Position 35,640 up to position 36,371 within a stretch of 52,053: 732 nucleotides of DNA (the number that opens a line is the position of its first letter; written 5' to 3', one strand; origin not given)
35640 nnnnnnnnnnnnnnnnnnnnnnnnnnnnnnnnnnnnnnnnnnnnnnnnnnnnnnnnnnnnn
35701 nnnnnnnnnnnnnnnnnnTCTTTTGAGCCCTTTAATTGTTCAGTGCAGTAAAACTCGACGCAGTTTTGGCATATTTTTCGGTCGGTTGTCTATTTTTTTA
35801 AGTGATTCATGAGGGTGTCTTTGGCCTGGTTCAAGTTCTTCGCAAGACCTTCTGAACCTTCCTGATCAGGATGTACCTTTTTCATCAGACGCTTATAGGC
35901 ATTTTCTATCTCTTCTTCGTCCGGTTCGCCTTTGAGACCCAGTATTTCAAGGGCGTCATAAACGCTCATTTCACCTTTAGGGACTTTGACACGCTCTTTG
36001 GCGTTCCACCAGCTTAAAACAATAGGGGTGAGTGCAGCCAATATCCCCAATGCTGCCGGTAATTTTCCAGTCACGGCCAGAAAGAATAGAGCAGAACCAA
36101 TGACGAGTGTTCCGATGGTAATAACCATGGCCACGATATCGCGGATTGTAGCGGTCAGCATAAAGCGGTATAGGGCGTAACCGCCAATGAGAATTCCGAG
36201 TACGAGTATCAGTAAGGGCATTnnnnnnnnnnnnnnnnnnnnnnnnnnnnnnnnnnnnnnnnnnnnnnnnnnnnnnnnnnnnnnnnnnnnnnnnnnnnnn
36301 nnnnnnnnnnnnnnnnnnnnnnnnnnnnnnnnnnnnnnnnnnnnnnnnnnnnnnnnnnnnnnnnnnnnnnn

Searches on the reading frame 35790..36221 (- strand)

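Call 13: search_protein_families(library=pfam, proteins=[window:35790-36221:-], max_evalue=0.01)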
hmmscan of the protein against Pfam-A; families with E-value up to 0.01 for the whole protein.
window:35790-36221:- (143 aa): 1 family
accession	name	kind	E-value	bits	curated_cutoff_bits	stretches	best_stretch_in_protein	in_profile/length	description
PF00226.36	DnaJ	-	1.1e-08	35.5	27.8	1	92-142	4-58/63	DnaJ domain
